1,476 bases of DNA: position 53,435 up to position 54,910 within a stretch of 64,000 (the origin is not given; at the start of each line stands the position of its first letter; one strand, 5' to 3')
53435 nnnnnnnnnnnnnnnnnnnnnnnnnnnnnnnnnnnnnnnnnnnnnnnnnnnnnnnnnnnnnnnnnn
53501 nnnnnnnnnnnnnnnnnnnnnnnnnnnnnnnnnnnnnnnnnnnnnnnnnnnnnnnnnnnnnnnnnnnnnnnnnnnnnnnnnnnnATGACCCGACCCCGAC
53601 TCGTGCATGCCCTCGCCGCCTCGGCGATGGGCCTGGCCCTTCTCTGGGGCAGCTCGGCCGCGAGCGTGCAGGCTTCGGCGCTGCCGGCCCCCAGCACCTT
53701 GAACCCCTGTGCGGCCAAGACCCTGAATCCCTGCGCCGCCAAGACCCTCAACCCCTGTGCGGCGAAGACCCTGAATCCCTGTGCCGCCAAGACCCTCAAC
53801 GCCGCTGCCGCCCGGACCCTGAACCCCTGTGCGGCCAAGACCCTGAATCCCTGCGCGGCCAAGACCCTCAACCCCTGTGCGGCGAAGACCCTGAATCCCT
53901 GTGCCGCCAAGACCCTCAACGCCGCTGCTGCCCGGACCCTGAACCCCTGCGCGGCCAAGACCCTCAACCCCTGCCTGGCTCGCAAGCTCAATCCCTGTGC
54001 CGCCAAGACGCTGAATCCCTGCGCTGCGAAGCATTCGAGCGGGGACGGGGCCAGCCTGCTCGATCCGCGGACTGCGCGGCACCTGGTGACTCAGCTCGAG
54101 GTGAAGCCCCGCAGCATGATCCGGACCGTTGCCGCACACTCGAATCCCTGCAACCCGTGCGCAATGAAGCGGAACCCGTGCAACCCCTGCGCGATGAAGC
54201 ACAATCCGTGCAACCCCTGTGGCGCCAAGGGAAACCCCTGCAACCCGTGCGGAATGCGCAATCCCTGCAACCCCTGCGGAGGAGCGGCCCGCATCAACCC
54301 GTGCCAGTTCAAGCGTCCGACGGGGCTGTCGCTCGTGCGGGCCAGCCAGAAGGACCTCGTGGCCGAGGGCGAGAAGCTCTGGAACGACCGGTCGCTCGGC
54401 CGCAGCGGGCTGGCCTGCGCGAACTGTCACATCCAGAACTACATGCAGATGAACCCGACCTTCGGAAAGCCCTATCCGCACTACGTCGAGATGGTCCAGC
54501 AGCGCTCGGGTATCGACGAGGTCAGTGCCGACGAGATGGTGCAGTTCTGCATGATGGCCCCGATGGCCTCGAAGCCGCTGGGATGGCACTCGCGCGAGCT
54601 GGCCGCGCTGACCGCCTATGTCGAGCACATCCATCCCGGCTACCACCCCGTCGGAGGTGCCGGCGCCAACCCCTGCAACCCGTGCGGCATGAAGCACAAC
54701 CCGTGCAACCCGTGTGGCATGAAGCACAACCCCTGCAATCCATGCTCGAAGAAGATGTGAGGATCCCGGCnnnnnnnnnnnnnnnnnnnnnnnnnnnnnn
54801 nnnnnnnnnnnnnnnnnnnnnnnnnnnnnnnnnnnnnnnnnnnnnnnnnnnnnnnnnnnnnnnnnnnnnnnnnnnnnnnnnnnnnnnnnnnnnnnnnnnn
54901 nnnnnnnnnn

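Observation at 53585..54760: Secreted c-type cytochrome built from Cys-rich NPC / C-N-P-C tandem repeats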

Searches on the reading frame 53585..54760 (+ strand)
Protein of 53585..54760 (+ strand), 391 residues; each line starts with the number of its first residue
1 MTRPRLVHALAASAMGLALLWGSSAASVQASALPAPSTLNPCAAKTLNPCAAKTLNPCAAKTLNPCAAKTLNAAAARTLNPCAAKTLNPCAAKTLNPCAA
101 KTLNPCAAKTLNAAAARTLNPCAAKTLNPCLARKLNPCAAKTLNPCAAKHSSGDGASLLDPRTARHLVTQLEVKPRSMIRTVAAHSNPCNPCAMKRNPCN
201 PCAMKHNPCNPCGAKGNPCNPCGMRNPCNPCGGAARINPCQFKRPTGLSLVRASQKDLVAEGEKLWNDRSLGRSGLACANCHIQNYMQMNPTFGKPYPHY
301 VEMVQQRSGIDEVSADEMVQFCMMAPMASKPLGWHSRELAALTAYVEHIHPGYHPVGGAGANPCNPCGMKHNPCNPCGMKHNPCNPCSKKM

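Call 3: search_protein_families(library=pfam, proteins=[window:53585-54760:+], max_evalue=0.1)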
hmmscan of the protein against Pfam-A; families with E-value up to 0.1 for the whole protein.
window:53585-54760:+ (391 aa): 3 families
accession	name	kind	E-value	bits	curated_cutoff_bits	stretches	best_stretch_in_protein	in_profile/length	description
PF02389.20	Cornifin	-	3.2e-15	57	34.8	1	36-148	11-123/135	Cornifin (SPRR) family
PF21342.2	SoxA-TsdA_cyt-c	-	3.3e-08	33.8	27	1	261-348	1-81/88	SoxA/TsdA, cytochrome c domain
PF03150.19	CCP_MauG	-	0.034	15.2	25.6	1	259-286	4-32/149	Di-haem cytochrome c peroxidase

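Call 4: search_protein_families(library=ncbifam, proteins=[window:53585-54760:+], max_evalue=0.1)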
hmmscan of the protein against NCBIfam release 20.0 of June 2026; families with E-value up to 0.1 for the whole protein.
window:53585-54760:+ (391 aa): 1 family
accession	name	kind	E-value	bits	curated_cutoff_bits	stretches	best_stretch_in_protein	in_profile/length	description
TIGR04484.1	thiosulf_SoxA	equivalog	7.6e-08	31.9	110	1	258-349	5-89/212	sulfur oxidation c-type cytochrome SoxA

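Call 6: find_homologous_proteins(query=window:53585-54760:+, max_evalue=0.001)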
Query window:53585-54760:+ (391 aa): 862 proteins with E <= 0.001 among 7245 candidates; the best 120 are listed.
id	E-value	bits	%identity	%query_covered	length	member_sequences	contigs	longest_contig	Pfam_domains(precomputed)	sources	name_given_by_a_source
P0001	5.5e-262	887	100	100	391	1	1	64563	PF21342.3,PF02389.21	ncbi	ncbi:MAG: hypothetical protein ACE5IL_01690 [Myxococcota bacterium]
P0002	1.1e-125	438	83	46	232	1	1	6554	PF21342.3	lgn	-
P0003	9.4e-120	419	60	87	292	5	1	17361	PF21342.3,PF02389.21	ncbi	ncbi:MAG: hypothetical protein E2O73_03760, partial [Deltaproteobacteria bacterium]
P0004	2.1e-116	408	51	95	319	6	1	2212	PF21342.3,PF02389.21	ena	-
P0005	8.7e-116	406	58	81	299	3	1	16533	PF21342.3,PF02389.21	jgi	jgi:hypothetical protein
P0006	2.3e-115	404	56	96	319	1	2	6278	PF21342.3,PF02389.21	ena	-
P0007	2.4e-113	398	56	93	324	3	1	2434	PF21342.3,PF02389.21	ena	-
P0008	1.2e-110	389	57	95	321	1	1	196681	PF21342.3,PF02389.21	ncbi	-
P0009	1.2e-108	382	57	92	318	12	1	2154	PF21342.3,PF02389.21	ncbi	-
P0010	1.2e-106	375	54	93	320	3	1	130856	PF21342.3,PF02389.21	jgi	jgi:hypothetical protein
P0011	4.2e-106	374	52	98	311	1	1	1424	PF21342.3,PF02389.21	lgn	-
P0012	5.3e-106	373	55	85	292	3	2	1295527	PF21342.3,PF02389.21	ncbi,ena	-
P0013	4.2e-105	370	51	100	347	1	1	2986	PF21342.3,PF02389.21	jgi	-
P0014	6.1e-105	370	55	95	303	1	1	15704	PF21342.3,PF02389.21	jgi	jgi:hypothetical protein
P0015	3.0e-103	364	52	97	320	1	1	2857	PF21342.3,PF02389.21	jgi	-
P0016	2.0e-100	355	60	78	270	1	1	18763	PF21342.3,PF02389.21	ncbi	ncbi:MAG: hypothetical protein ACE5FG_14385, partial [Myxococcota bacterium]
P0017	5.3e-100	354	52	76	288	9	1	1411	PF21342.3,PF02389.21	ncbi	-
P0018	1.9e-98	348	53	93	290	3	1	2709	PF21342.3,PF02389.21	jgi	-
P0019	2.2e-95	338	53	77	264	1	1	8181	PF21342.3,PF02389.21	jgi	jgi:hypothetical protein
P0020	1.5e-93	332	55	74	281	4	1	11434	PF21342.3,PF02389.21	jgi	jgi:hypothetical protein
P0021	1.0e-91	326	50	85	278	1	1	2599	PF21342.3,PF02389.21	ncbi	-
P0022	2.9e-91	325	53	77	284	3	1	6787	PF21342.3,PF02389.21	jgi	-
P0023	6.2e-89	317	51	68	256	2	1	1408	PF21342.3,PF02389.21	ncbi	-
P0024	2.8e-87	312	57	66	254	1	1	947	PF21342.3,PF02389.21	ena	-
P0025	1.8e-86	309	53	65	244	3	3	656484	PF21342.3,PF02389.21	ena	-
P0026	1.9e-86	309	55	64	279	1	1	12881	PF21342.3,PF02389.21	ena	-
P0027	1.3e-85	306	57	69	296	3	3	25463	PF21342.3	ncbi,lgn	-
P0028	9.5e-85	303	49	76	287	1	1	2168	PF21342.3,PF02389.21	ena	-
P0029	1.2e-84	303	61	51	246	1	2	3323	PF21342.3,PF02389.21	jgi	jgi:hypothetical protein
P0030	1.6e-84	303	56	71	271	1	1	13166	PF21342.3,PF02389.21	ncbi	-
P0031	2.2e-82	296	57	50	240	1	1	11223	PF21342.3,PF02389.21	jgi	jgi:hypothetical protein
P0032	7.2e-82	294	49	71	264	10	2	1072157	PF21342.3,PF02389.21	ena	-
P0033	1.0e-81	293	46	70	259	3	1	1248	PF21342.3,PF02389.21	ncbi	-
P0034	1.9e-80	289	47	99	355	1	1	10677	PF21342.3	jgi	-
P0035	8.9e-78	280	49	77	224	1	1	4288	PF21342.3,PF02389.21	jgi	-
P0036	1.9e-77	279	51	64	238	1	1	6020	PF21342.3,PF02389.21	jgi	jgi:cytochrome c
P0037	2.1e-77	279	45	80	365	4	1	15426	PF21342.3,PF02389.21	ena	-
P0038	2.1e-77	279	65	48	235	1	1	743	PF21342.3,PF02389.21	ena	-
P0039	2.3e-77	279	46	63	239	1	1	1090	PF21342.3,PF02389.21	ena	-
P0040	3.2e-77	279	49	83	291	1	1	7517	PF21342.3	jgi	-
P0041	4.4e-77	278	49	63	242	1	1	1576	PF21342.3,PF02389.21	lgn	-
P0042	7.7e-77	277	54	45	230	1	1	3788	PF21342.3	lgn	-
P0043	8.6e-77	277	61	50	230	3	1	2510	PF21342.3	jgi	jgi:cytochrome c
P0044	1.8e-76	276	58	50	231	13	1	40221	PF21342.3,PF02389.21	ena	-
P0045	3.6e-76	275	49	68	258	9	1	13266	PF21342.3,PF02389.21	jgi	jgi:cytochrome c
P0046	6.9e-76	274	49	73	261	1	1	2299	PF21342.3,PF02389.21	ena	-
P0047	2.8e-75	272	59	49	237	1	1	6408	PF21342.3,PF02389.21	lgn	-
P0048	2.8e-75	272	55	59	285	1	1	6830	PF21342.3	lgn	-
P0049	5.9e-75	271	56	50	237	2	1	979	PF21342.3,PF02389.21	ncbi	-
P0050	1.6e-74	270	54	64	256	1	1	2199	PF21342.3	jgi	jgi:hypothetical protein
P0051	1.9e-74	269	60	52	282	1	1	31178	PF21342.3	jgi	jgi:hypothetical protein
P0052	1.2e-73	267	65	48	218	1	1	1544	PF21342.3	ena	-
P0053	4.5e-73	265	56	62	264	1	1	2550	PF21342.3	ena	-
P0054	1.1e-72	264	51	72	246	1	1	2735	PF21342.3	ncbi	-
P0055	1.7e-72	263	55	52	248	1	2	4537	PF21342.3,PF02389.21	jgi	jgi:cytochrome c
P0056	1.9e-72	263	51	58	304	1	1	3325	PF21342.3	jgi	-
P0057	2.8e-72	262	54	61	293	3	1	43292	PF21342.3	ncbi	-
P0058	3.6e-72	262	58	52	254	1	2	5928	PF21342.3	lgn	-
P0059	6.6e-72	261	51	71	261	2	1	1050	PF21342.3,PF02389.21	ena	-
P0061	1.5e-71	260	59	51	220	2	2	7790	PF21342.3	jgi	jgi:hypothetical protein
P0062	2.8e-71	259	58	52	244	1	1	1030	PF21342.3,PF03150.20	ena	-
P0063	3.4e-71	259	60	51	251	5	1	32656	PF21342.3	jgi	jgi:hypothetical protein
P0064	4.0e-71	258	52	63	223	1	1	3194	PF21342.3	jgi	-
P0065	6.3e-71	258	47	54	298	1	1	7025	PF21342.3,PF03150.20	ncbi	-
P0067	3.6e-70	255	57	52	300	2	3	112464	PF21342.3,PF03150.20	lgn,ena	-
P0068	4.4e-70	255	60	51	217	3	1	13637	PF21342.3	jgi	jgi:cytochrome c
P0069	2.0e-69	253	49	74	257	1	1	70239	PF21342.3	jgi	-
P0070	3.6e-69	252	60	49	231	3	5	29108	PF21342.3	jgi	jgi:hypothetical protein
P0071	8.6e-69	251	59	52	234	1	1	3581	PF21342.3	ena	-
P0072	1.8e-68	250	54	53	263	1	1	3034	PF21342.3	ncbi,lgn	ncbi:MAG: cytochrome C peroxidase [Myxococcota bacterium]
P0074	6.2e-68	248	55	50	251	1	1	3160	PF21342.3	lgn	-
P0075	7.2e-68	248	58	53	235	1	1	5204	PF21342.3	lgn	-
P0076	1.0e-67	247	56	53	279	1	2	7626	PF21342.3,PF03150.20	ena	-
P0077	1.9e-67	246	57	59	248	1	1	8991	PF21342.3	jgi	jgi:hypothetical protein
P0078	4.4e-67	245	58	52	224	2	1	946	PF21342.3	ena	-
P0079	7.4e-67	244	51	72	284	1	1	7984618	PF21342.3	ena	-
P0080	8.4e-67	244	59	47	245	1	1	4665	PF21342.3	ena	-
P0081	1.1e-66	244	59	51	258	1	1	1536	PF21342.3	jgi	-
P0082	2.2e-66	243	58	52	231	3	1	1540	PF21342.3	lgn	-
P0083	2.8e-66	242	60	50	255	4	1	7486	PF21342.3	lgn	-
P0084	4.9e-66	242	54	53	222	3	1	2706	PF21342.3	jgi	jgi:hypothetical protein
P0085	6.3e-66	241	55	52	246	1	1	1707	PF21342.3,PF03150.20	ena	-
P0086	6.6e-66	241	49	71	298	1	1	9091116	PF21342.3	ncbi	-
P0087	6.8e-66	241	47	74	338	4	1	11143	PF21342.3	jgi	-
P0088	8.4e-66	241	54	60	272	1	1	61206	PF21342.3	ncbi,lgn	-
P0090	1.3e-65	240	45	95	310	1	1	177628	PF21342.3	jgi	-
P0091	1.3e-65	240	61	48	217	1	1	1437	PF21342.3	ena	-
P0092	1.7e-65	240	46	81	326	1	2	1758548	PF21342.3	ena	-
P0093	4.6e-65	239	56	53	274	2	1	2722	PF21342.3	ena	-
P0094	5.4e-65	238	42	83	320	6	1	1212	PF21342.3,PF03150.20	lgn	-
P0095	5.4e-65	238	50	71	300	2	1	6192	PF21342.3,PF02389.21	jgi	-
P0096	7.5e-65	238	63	48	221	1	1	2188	PF21342.3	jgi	jgi:hypothetical protein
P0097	9.9e-65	237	55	53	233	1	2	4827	PF21342.3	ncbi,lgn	-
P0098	1.5e-64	237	56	52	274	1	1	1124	PF21342.3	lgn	-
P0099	1.6e-64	237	55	51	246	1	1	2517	PF21342.3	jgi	jgi:hypothetical protein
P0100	2.0e-64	236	49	54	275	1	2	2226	PF21342.3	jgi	jgi:hypothetical protein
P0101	3.3e-64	236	47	77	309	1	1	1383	PF21342.3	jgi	-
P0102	4.6e-63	232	58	52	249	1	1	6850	PF21342.3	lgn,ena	-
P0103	6.8e-63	231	55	56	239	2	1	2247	PF21342.3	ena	-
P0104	7.9e-63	231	55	52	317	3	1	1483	PF21342.3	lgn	-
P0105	9.0e-63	231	54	51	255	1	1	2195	PF21342.3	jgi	jgi:hypothetical protein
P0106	1.3e-62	230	55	52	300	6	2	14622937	PF21342.3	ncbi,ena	-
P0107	1.3e-62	230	63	46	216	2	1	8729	PF21342.3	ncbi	-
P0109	4.1e-62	229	51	61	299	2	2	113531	PF21342.3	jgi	-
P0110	5.5e-62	228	56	50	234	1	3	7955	PF21342.3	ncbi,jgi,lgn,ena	-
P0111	5.6e-62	228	54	58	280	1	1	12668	PF21342.3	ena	-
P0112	7.7e-62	228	57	51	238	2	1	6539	PF21342.3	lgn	-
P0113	1.3e-61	227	56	48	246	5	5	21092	PF21342.3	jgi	jgi:hypothetical protein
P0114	2.3e-61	226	49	53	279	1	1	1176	PF21342.3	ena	-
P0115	4.0e-61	226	54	56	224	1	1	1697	PF21342.3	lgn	-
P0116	7.5e-61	225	52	48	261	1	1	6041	PF21342.3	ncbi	-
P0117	8.5e-61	224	53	57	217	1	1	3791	PF21342.3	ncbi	-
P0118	1.0e-60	224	58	53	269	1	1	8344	PF21342.3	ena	-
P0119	1.4e-60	224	47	73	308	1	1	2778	PF21342.3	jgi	-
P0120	1.8e-60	223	46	69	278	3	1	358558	PF21342.3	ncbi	-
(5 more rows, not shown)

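Call 32: predict_structure(alignment_id=A2)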
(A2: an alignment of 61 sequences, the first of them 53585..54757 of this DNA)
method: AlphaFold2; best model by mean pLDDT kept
length: 391 residues; sequences in the alignment: 61
mean_pLDDT: 63.3   pTM: 0.46
mean pLDDT of the five models: 63.3, 60.4, 60.2, 59.5, 58.2
residues with pLDDT >= 90: 98; 70-90: 45; 50-70: 113; < 50: 135
segments of 3 or more residues with pLDDT < 50: 27-34, 38-40, 43-48, 54-57, 62-64, 126-128, 134-136, 141-225, 366-369
pLDDT, mean of each block of 10 residues (from residue 1): 65 76 54 46 48 48 49 51 57 64 68 67 51 49 38 33 33 33 36 37 37 38 49 80 97 98 97 93 77 90 94 98 95 98 95 70 51 53 55 42
secondary structure, 60 per line:
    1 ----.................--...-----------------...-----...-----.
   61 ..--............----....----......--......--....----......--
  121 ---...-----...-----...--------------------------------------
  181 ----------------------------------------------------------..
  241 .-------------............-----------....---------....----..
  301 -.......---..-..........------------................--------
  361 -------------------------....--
elements in order: H5-21 H65-76 H81-84 H89-94 H97-102 H105-108 H113-118 H255-266 H278-281 H291-294 H302-308 H315-324 H337-352 H386-389

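Call 34: fold_search(model_id=the predicted structure, library=pdb)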
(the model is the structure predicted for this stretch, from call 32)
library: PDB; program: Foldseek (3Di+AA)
matches with E <= 10: 45; with E <= 0.001: 0
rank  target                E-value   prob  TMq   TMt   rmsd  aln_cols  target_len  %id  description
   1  5lo9_B                4.8e-03  1.00  0.20  0.17  11.7       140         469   19  Thiosulfate dehydrogenase (TsdBA) from Marichromatium purpuratum - "as isolated" form (released 2016-10-12)
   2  3oa8_A                8.4e-03  1.00  0.19  0.32   4.3       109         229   19  Diheme SoxAX (released 2011-05-18)
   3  1h31_A                2.4e-02  1.00  0.19  0.28   3.6        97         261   22  Oxidised SoxAX complex from Rhodovulum sulfidophilum (released 2002-11-07)
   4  4wq7                  2.7e-02  1.00  0.21  0.35   9.1       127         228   16  Thiosulfate dehydrogenase (TsdA) from Allochromatium vinosum - "as isolated" form (released 2015-02-18)
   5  4wqa                  3.4e-02  1.00  0.21  0.35   9.0       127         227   16  Thiosulfate dehydrogenase (TsdA) from Allochromatium vinosum - tetrathionate co-crystallization (released 2015-02-18)
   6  4wqd                  3.4e-02  1.00  0.21  0.35   9.0       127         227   16  Thiosulfate dehydrogenase (TsdA) from Allochromatium vinosum - K208G mutant (released 2015-02-18)
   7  4wqc                  3.4e-02  1.00  0.21  0.35   9.0       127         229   16  Thiosulfate dehydrogenase (TsdA) from Allochromatium vinosum - K208N mutant (released 2015-02-18)
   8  4wq9                  4.0e-02  1.00  0.21  0.35  11.1       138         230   15  Thiosulfate dehydrogenase (TsdA) from Allochromatium vinosum - dithionite soak (released 2015-02-18)
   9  4v2k                  4.2e-02  1.00  0.21  0.34   9.1       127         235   16  Crystal structure of the thiosulfate dehydrogenase TsdA in complex with thiosulfate (released 2015-02-18)
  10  3ocd_A                4.5e-02  1.00  0.20  0.32   5.6       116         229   19  Diheme SoxAX - C236M mutant (released 2011-05-18)
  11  4wq8                  5.6e-02  1.00  0.22  0.36   9.0       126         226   16  Thiosulfate dehydrogenase (TsdA) from Allochromatium vinosum - tetrathionate soak (released 2015-02-18)
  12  2c1d_A                7.4e-02  0.99  0.19  0.27   3.9       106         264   21  Crystal structure of SoxXA from P. pantotrophus (released 2005-10-06)
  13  6cun                  8.6e-01  0.11  0.11  0.28  10.2       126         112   17  Engineered Cytochrome c from Rhodothermus marinus (Rma TDE) bound to carbene intermediate (1-ethoxy-1-oxopropan-2-yliden (released 2018-06-27)
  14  3cp5                  9.1e-01  0.13  0.13  0.31   9.8       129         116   16  Cytochrome c from rhodothermus marinus (released 2008-10-28)
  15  3sle_A                1.9e+00  0.30  0.16  0.17   8.1       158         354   15  Crystal Structure of the P107C-MauG/pre-Methylamine Dehydrogenase Complex (released 2012-05-02)
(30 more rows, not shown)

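Call 41: find_encoding_contigs(protein=P0106, flank=10000, max_places=2)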
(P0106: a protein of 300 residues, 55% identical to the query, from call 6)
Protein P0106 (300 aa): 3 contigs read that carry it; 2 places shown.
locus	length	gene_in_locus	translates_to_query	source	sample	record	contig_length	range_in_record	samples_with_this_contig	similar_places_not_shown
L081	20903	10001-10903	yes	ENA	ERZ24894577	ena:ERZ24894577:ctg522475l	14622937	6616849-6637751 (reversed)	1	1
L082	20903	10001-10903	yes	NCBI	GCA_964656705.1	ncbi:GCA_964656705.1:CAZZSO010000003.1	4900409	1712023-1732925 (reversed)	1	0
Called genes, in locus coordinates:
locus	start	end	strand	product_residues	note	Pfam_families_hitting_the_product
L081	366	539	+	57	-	PF07592:DDE_Tnp_ISAZ013 (weak)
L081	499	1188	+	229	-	-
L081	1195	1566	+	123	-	-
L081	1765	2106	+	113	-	PF13340:DUF4096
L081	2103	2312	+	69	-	PF01609:DDE_Tnp_1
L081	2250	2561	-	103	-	-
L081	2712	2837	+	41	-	-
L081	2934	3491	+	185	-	PF13384:HTH_23 (weak), PF13551:HTH_29, PF13565:HTH_32, PF13592:HTH_33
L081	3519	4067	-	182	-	-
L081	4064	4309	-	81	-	-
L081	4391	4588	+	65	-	-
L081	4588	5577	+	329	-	PF01609:DDE_Tnp_1, PF13701:DDE_Tnp_1_4 (weak)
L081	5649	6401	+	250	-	PF00004:AAA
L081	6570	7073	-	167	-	PF01609:DDE_Tnp_1 (weak)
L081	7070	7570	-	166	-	PF01609:DDE_Tnp_1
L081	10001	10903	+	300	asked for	PF21342:SoxA-TsdA_cyt-c (faint)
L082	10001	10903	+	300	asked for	PF21342:SoxA-TsdA_cyt-c (faint)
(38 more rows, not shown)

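Call 42: find_encoding_contigs(protein=P0001, flank=10000, max_places=1)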
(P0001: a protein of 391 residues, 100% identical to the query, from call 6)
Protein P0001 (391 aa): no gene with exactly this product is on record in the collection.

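Call 43: find_encoding_contigs(protein=P0120, flank=10000, max_places=1)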
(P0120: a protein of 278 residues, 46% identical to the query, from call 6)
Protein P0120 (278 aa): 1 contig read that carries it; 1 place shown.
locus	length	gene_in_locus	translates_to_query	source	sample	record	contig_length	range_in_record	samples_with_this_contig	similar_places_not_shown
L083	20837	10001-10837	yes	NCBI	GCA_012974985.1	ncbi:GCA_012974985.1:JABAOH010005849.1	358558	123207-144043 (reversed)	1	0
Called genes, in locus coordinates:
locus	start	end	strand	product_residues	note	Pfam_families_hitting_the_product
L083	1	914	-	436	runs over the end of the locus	PF05977:MFS_3, PF07690:MFS_1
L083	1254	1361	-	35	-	-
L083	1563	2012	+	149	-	-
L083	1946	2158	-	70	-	-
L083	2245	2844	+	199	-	-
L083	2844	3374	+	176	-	PF00578:AhpC-TSA, PF08534:Redoxin, PF00085:Thioredoxin, PF13098:Thioredoxin_2 (weak), PF13905:Thioredoxin_8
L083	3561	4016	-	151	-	PF00293:NUDIX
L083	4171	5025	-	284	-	PF00702:Hydrolase, PF12710:HAD, PF13419:HAD_2, PF13242:Hydrolase_like (weak)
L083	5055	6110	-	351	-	PF08240:ADH_N, PF16912:Glu_dehyd_C, PF00107:ADH_zinc_N, PF13602:ADH_zinc_N_2 (weak)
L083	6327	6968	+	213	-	PF00753:Lactamase_B, PF23023:Anti-Pycsar_Apyc1 (weak), PF12706:Lactamase_B_2 (faint)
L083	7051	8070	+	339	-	PF00135:COesterase, PF20434:BD-FAE, PF07859:Abhydrolase_3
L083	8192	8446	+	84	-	-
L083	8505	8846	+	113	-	-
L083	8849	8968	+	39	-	-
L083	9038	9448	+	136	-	PF01663:Phosphodiest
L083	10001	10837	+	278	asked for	PF21342:SoxA-TsdA_cyt-c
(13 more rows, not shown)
